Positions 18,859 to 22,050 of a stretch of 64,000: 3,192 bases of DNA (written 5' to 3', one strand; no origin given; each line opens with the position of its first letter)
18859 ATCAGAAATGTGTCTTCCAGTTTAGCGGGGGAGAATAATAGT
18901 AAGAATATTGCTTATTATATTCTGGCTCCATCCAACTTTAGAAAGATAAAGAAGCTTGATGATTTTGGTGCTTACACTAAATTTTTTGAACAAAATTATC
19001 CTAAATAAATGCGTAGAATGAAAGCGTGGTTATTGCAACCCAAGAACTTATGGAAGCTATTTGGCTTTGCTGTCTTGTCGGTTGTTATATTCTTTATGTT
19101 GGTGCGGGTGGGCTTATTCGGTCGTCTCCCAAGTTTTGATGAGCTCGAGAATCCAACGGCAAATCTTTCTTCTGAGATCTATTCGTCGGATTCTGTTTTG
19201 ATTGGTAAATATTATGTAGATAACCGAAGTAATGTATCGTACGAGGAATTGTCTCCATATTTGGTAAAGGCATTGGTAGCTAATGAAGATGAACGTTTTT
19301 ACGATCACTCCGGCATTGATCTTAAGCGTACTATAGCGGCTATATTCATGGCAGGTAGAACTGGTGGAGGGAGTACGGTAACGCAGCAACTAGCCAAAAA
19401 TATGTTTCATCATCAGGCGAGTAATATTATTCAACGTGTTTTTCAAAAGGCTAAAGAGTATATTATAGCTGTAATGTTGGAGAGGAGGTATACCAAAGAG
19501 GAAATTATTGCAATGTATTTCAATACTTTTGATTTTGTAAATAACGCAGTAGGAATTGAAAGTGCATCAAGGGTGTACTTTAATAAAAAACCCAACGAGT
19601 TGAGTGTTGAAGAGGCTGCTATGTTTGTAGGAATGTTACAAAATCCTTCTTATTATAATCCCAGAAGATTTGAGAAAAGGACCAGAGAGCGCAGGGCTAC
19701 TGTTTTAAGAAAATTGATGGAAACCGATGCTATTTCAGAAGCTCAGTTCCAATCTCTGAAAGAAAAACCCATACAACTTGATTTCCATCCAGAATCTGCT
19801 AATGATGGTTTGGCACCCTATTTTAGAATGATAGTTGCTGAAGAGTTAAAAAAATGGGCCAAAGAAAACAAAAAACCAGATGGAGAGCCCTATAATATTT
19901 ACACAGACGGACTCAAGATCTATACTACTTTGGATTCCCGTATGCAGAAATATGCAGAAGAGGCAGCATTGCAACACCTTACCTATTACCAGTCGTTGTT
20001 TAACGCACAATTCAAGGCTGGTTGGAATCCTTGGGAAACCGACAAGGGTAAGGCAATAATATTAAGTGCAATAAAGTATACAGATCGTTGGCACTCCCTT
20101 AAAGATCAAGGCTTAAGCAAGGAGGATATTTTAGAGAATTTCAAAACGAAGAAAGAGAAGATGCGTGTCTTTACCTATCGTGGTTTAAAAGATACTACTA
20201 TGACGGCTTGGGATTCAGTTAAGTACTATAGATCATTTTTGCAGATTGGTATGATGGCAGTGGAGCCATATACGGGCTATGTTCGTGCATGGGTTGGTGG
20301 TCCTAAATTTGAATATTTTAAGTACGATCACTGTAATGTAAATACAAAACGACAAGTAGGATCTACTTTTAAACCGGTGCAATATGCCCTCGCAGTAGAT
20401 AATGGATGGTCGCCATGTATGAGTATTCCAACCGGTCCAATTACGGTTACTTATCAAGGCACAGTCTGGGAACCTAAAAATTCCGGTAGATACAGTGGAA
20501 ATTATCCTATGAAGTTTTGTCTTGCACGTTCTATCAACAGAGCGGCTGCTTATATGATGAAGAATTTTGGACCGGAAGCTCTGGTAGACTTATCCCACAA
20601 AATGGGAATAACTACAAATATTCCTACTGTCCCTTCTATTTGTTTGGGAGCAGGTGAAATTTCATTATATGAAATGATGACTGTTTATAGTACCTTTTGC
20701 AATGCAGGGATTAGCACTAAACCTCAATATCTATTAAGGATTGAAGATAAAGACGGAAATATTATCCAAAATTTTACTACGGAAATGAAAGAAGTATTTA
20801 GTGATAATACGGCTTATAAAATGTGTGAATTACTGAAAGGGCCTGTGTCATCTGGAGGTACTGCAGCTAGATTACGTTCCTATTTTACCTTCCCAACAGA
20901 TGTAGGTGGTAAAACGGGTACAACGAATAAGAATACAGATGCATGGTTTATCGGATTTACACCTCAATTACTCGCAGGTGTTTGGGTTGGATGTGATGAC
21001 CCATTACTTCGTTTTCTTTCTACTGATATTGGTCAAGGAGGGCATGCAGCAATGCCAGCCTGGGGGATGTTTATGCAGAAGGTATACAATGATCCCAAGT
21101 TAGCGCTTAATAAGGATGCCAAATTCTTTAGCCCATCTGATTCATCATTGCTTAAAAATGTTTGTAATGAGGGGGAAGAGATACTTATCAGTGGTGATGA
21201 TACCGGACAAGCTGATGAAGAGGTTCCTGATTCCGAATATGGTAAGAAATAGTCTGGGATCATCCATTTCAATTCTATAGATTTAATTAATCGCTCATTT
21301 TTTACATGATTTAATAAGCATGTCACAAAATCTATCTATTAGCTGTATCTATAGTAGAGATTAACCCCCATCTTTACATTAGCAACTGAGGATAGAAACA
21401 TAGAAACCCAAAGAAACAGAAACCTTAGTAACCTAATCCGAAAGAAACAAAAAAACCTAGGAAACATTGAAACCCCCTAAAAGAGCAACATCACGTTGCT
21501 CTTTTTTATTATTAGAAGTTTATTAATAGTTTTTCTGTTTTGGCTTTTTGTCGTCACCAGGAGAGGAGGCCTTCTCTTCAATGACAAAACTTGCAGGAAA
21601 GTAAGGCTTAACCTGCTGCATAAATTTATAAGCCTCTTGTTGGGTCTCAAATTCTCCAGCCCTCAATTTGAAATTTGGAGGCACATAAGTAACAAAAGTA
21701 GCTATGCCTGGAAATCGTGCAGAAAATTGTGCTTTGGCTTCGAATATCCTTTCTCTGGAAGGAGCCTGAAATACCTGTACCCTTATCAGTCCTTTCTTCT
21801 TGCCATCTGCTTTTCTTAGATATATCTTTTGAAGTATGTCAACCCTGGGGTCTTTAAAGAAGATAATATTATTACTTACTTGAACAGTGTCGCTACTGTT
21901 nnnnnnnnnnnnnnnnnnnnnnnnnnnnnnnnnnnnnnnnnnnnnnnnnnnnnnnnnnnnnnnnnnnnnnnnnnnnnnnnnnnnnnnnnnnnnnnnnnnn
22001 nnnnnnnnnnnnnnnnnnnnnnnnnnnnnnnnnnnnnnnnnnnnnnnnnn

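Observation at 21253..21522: Phased GAAAC array plus intrinsic terminator in an atypically long convergent intergenic gap: candidate sRNA or protein-binding array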

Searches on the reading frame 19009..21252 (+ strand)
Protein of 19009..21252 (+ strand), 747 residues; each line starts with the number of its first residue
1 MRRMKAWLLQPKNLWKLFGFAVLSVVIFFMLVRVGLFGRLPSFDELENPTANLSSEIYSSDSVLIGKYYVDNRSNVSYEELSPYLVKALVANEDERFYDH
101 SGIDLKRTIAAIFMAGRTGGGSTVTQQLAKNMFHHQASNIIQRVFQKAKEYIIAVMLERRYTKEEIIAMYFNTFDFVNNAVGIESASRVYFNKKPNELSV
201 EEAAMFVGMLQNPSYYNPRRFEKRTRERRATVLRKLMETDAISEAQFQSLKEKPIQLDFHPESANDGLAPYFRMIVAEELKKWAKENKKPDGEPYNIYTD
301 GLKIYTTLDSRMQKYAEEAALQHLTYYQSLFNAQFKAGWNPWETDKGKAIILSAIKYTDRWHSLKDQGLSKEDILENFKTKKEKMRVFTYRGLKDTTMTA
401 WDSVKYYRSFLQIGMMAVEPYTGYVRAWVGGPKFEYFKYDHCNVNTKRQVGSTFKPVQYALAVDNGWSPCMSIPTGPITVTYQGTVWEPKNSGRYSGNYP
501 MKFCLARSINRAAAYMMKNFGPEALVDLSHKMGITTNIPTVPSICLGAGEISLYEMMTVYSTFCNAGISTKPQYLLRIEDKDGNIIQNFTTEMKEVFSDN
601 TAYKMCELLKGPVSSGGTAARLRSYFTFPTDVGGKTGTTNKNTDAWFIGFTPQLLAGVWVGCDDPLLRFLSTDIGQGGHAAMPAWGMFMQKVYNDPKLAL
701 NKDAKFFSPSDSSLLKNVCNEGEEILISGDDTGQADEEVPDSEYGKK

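Call 8: search_protein_families(library=pfam, proteins=[window:19009-21252:+])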
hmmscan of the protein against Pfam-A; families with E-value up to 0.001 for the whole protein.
window:19009-21252:+ (747 aa): 2 families
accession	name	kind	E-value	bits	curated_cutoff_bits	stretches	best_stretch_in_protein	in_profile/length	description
PF00912.28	Transgly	-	2.3e-54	184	27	1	66-236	6-177/178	Transglycosylase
PF00905.27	Transpeptidase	-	2.4e-22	79.9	22.1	1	415-653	3-267/299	Penicillin binding protein transpeptidase domain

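Call 9: find_related_loci(query=window:19009-21252:+, collection=genome_contigs, flank=4000)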
Query window:19009-21252:+ (747 aa) in genome_contigs; peptide patterns used: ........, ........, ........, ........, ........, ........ (x = any residue, [..] = any of these).
145 stretches matched a pattern; 56 encode a relative of the query (tblastn E <= 1e-3); 54 distinct loci.
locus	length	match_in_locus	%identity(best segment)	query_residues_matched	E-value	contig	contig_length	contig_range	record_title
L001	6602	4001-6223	82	7-744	0e+0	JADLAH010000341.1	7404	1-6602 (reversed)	MAG: Chitinophagales bacterium isolate SJ120 c_000001662461, whole genome shotgun sequence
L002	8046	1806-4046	82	1-744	0e+0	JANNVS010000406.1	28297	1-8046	MAG: Sphingobacteriales bacterium isolate VAR_34_metabat_471 VAR_34_k141_319974, whole genome shotgun sequence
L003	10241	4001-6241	79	1-744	0e+0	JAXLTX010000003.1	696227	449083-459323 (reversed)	MAG: Chitinophagales bacterium isolate STL-BAC15 C1.327.fa-3, whole genome shotgun sequence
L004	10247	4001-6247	80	1-744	0e+0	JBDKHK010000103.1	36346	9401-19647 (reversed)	MAG: Bacteroidota bacterium isolate flintriver_2019_sw_WHONDRS-S19S_0015_B_bin.39 scaffold_113686, whole genome shotgun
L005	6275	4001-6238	77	2-744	0e+0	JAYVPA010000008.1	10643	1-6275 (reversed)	MAG: Sphingobacteriales bacterium isolate GL72_DN_metabat_143 GL72_DN_metabat_143_7, whole genome shotgun sequence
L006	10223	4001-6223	82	7-744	0e+0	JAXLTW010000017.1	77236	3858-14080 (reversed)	MAG: Chitinophagales bacterium isolate STL-BAC14 C1.324.fa-17, whole genome shotgun sequence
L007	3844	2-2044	84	69-746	0e+0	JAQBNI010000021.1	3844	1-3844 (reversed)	MAG: Bacteroidota bacterium isolate RYN_289 scaffold_4726507, whole genome shotgun sequence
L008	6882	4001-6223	74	1-744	0e+0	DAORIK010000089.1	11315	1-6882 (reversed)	MAG TPA_asm: Chitinophagales bacterium isolate AMR_MDS_5579 NODE_614_length_11315_cov_11.994316, whole genome shotgun se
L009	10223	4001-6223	74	1-744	0e+0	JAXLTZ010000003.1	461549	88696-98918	MAG: Chitinophagales bacterium isolate STL-BAC17 C2.102.fa-3, whole genome shotgun sequence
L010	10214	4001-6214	79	7-744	0e+0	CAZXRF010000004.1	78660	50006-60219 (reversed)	MAG TPA_asm: uncultured Chitinophagales bacterium isolate SRP262948_co1_35 genome assembly, contig: NODE_346_length_7866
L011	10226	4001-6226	73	1-744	0e+0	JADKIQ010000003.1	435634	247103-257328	MAG: Sphingobacteriales bacterium isolate Skiv_18-Q3-R9-52_MAXAC.081 tig00004372-10-4374000, whole genome shotgun sequen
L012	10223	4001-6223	72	1-744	0e+0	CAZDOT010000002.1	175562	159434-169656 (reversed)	MAG TPA_asm: uncultured Chitinophagales bacterium isolate SRP257259_co1_46 genome assembly, contig: NODE_61_length_17556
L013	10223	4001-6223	71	1-744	0e+0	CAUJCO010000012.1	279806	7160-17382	MAG: Bacteroidota bacterium isolate KLAP121 genome assembly, contig: KLAP121_237796, whole genome shotgun sequence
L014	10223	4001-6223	70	1-744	0e+0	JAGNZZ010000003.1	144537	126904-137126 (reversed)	MAG: Chitinophagales bacterium isolate Go_SlAct_bin_469 Go_SlAct_228_length_144537_cov_31.507098, whole genome shotgun s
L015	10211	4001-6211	65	1-747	0e+0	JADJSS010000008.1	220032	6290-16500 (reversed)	MAG: Saprospirales bacterium isolate Hade_18-Q3-R52-61_MAXAC.079 tig00009547-10-2204460, whole genome shotgun sequence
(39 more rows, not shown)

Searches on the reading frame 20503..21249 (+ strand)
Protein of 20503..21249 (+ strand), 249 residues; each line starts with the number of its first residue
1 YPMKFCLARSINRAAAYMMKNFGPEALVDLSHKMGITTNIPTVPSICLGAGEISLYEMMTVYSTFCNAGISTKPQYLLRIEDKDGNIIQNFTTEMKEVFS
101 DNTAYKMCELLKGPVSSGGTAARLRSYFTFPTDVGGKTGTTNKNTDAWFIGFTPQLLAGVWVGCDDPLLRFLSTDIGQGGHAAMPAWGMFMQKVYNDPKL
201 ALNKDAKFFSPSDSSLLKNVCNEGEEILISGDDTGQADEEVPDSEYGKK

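Call 45: find_homologous_proteins(query=window:20503-21249:+, max_evalue=1e-60)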
Query window:20503-21249:+ (249 aa): 27 proteins with E <= 1e-60 among 1934 candidates.
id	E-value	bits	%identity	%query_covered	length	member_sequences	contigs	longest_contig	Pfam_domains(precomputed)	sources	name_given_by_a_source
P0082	2.2e-127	442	81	92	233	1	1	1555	PF00905.28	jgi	jgi:penicillin-binding protein 1A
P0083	8.6e-101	355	81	76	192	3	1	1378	PF00905.28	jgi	jgi:penicillin-binding protein 1A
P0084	7.8e-67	244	47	97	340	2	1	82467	PF00905.28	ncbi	ncbi:MAG: penicillin-binding transpeptidase domain-containing protein [Chitinophagaceae bacterium]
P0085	2.5e-65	239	48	89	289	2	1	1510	PF00905.28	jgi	jgi:penicillin-binding protein 1A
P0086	4.9e-65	238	48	94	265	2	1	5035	PF00905.28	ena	-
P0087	1.9e-64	236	51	84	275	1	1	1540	PF00905.28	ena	-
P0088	4.0e-64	235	51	84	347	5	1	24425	PF00905.28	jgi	jgi:penicillin-binding protein 1A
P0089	7.9e-64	234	76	55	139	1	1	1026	-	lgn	-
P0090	9.0e-64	234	49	85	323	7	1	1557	PF00905.28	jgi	jgi:penicillin-binding protein 1A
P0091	2.7e-63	232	45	98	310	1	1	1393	PF00905.28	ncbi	ncbi:MAG: penicillin-binding protein, partial [Sphingobacteriales bacterium]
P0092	3.0e-63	232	50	85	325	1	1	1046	PF00905.28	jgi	jgi:penicillin-binding protein 1A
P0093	5.2e-63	231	47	86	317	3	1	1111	PF00905.28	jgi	jgi:penicillin-binding protein 1A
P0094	5.3e-63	231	50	84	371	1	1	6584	PF28500.1,PF00905.28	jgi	jgi:penicillin-binding protein 1A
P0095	9.5e-63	230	44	99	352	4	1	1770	PF00905.28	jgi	jgi:penicillin-binding protein 1A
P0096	9.7e-63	230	50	89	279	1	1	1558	PF00905.28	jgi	jgi:penicillin-binding protein 1A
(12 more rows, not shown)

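Call 46: find_encoding_contigs(protein=P0082, flank=2000, max_places=3)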
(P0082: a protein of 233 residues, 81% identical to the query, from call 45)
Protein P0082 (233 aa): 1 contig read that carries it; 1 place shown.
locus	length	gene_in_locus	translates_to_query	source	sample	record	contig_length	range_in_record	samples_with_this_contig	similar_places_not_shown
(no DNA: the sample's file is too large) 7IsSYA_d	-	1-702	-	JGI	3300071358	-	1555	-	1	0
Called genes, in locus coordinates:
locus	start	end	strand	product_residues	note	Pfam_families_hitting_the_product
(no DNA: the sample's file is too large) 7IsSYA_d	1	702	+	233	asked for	PF00905:Transpeptidase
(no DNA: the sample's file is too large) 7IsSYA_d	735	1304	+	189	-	PF13532:2OG-FeII_Oxy_2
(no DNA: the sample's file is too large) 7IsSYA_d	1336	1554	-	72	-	?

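Call 47: find_encoding_contigs(protein=P0083, flank=2000, max_places=3)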
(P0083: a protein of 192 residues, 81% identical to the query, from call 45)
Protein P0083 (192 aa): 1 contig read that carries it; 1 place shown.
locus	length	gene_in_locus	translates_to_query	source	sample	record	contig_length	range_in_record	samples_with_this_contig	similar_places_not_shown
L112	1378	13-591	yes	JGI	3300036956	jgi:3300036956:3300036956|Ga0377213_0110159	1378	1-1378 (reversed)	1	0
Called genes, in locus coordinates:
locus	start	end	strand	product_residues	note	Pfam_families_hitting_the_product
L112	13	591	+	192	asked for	PF00905:Transpeptidase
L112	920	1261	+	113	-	PF00145:DNA_methylase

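Call 48: find_encoding_contigs(protein=P0089, flank=2000, max_places=3)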
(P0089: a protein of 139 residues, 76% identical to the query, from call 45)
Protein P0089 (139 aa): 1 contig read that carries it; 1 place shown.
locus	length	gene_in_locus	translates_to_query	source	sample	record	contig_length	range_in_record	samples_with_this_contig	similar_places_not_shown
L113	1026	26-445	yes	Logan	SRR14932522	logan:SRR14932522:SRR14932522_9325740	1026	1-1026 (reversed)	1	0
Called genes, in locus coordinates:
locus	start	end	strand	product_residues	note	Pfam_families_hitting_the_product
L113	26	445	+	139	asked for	-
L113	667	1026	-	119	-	?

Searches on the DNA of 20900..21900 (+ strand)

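Call 3: search_rna_families(source=window, start=20900, end=21900, threshold=evalue, max_evalue=10, show_alignments=3)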
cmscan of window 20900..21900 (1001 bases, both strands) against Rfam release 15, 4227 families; matches with E-value up to 10: 19.
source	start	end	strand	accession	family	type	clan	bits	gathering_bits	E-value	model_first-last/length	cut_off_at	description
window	21477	21510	-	RF04352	Plastid-psbA-4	Cis-reg;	CL00153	24.1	56.8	0.16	1-61/61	no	Plastid-psbA-4 3UTR RNA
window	21477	21511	+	RF04343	Plastid-psbA-2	Cis-reg;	CL00153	19.6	55.8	0.88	1-60/60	no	Plastid-psbA-2 3UTR RNA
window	21294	21390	+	RF00477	snosnR66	Gene; snRNA; snoRNA; CD-box;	-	19.5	65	5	1-104/104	no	Small nucleolar RNA snR66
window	21418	21511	+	RF02551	DapZ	Cis-reg;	-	19.4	56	1.3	1-78/78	no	ABC transporter regulator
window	21480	21560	-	RF02503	Atu_C9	Gene; sRNA;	-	18.8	40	0.014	105-192/192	no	Rhizobiales sRNA Atu_C9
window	21449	21515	-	RF01808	MicX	Gene; sRNA;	-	18.6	75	0.16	1-194/194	no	MicX Vibrio cholerae sRNA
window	21442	21579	+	RF01743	leu-phe_leader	Cis-reg; leader;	-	18.3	70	3.7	1-162/162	no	leu/phe leader RNA from Lactococcus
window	21160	21217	+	RF01139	sR2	Gene; snRNA; snoRNA; CD-box;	-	17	42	0.41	1-57/57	no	Small nucleolar RNA sR2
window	21478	21526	-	RF02551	DapZ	Cis-reg;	-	16.8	56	5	25-73/78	no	ABC transporter regulator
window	21806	21877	+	RF00110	RybB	Gene; sRNA;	-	14.4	40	5.5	1-79/79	no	RybB RNA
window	21516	21592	+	RF02965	CyVA-1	Gene; sRNA;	-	14.3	41.4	7.2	1-77/77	no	CyVA-1 RNA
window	21102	21153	-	RF01648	ceN65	Gene; snRNA; snoRNA; CD-box;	-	14.1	48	7.4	1-65/65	no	Caenorhabditis snoRNA ceN65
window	21478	21533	-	RF01472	rli40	Gene; sRNA;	-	13.6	100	1.1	1-263/263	no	Listeria sRNA rli40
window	21171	21216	+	RF01147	sR12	Gene; snRNA; snoRNA; CD-box;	-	13.5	38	4.9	1-52/52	no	Small nucleolar RNA sR12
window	21190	21242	+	RF01121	sR38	Gene; snRNA; snoRNA; CD-box;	-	13.4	50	2.4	1-59/59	no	Small nucleolar RNA sR38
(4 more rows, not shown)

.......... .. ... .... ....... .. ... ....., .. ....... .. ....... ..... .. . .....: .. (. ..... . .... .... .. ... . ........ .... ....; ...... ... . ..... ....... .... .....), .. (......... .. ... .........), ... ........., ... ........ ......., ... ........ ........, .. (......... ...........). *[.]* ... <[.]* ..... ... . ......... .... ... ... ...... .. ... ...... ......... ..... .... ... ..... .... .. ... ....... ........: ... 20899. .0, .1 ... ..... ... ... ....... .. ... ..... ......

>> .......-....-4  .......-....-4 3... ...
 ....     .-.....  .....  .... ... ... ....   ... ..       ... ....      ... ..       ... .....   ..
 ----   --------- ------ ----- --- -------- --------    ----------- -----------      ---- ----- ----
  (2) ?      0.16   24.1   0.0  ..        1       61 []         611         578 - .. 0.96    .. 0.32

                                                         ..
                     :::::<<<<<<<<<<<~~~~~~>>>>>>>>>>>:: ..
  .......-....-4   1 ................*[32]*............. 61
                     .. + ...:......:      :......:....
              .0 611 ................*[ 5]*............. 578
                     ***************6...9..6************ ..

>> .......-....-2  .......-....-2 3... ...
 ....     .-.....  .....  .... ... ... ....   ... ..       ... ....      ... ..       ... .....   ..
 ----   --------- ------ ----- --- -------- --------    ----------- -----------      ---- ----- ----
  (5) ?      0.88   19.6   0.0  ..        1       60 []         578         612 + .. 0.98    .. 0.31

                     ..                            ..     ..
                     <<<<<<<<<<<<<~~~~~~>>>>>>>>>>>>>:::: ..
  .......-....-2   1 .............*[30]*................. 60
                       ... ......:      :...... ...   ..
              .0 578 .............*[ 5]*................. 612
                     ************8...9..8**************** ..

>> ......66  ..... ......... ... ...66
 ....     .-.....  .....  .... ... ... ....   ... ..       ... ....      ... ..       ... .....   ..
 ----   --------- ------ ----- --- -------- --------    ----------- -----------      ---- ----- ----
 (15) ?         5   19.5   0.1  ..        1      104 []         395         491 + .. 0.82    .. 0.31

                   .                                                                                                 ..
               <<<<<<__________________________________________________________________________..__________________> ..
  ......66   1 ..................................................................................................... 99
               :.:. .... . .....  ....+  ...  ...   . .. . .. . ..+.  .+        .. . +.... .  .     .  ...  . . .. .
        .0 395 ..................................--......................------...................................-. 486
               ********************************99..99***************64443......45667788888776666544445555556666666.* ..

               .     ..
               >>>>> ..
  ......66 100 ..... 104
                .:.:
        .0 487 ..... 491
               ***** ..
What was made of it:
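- Closest known: 3'UTR-derived sRNAs that share the parental mRNA terminator. Different: The DapZ model hit is 19 bits against a gathering score of 56, which is noise (call 3).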

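Call 66: search_dna_similar(query=window:21330-21515:+, collection=plasmids, mode=distant, max_evalue=0.01, max_rows=10)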
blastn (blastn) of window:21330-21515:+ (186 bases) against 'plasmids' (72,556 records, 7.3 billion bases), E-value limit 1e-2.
No match.

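Call 67: search_dna_similar(query=window:21330-21515:+, collection=phages, mode=distant, max_evalue=0.01, max_rows=10)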
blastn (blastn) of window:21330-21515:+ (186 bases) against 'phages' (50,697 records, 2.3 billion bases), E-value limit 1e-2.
No match.
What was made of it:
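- On Mobile element or MITE, or phage or plasmid sequence: There is no match in plasmids or phages (calls 66, 67).
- Tried and rejected: blastn against plasmids and phages found nothing (calls 66, 67).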

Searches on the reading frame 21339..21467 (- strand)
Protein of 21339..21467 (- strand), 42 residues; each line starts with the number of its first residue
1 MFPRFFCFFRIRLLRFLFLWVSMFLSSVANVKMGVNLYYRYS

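Call 8: search_protein_families(library=pfam, proteins=[window:21339-21467:-])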
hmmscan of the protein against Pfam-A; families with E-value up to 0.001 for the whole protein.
window:21339-21467:- (42 aa): 0 families
